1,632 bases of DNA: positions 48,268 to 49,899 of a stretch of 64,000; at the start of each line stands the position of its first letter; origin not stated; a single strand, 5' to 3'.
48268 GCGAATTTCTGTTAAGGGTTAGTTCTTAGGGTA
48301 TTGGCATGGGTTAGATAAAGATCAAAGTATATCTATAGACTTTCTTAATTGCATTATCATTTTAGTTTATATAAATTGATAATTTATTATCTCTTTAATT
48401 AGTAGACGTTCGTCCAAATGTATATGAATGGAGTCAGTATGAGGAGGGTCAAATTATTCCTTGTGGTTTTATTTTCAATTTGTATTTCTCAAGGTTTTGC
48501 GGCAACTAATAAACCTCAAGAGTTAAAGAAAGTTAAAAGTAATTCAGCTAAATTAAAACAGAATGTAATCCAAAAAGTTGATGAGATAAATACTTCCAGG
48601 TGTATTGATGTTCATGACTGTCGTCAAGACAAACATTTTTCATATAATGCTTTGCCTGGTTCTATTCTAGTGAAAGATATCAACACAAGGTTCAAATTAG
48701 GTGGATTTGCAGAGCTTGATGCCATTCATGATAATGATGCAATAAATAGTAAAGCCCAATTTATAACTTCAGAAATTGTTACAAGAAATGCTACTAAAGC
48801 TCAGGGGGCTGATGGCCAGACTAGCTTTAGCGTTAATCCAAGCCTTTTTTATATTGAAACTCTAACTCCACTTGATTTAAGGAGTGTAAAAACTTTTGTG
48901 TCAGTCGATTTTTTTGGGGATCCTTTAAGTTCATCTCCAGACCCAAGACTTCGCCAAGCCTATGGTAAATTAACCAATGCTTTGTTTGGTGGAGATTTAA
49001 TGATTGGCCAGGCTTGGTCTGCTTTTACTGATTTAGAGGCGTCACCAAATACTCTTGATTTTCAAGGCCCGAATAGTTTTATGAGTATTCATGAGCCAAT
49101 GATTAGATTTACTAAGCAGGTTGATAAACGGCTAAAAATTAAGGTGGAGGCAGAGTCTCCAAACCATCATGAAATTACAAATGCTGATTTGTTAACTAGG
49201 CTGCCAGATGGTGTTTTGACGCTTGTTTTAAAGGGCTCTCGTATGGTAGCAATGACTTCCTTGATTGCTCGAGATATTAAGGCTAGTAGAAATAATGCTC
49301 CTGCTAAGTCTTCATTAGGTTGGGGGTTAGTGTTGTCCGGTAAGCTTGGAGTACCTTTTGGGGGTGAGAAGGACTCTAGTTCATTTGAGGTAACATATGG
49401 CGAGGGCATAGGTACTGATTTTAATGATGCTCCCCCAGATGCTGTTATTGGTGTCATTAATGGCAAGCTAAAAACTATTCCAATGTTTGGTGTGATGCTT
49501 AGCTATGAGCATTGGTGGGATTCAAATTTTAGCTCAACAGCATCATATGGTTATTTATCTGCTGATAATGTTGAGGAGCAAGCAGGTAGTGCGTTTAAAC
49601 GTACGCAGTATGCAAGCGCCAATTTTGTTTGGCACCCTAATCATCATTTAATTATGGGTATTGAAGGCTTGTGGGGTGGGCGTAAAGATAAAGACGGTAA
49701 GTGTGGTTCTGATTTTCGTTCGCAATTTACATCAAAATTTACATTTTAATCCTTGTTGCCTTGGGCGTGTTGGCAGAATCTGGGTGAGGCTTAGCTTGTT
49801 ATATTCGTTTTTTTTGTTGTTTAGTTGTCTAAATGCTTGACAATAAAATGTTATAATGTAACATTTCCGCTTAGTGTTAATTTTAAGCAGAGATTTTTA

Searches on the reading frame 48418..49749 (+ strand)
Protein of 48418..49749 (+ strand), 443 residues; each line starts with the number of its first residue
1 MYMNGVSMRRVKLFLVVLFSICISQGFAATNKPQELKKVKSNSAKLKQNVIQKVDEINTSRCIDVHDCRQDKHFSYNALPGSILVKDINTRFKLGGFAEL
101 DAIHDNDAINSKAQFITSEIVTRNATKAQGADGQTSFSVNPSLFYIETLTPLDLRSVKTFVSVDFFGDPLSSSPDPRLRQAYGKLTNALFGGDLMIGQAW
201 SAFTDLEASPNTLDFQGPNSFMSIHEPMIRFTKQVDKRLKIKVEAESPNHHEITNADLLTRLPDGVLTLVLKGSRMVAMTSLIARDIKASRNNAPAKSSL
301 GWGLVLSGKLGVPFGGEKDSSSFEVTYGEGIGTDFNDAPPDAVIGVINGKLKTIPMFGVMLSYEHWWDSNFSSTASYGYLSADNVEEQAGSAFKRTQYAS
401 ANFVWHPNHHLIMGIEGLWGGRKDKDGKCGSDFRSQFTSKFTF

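Call 20: search_protein_families(library=pfam, proteins=[window:48418-49749:+], max_evalue=0.01)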
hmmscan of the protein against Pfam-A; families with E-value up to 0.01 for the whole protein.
window:48418-49749:+ (443 aa): 1 family
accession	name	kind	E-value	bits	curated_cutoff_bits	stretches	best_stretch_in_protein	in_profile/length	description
PF19577.5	DcaP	-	1.3e-08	34.7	27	1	174-424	149-391/410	DcaP outer membrane protein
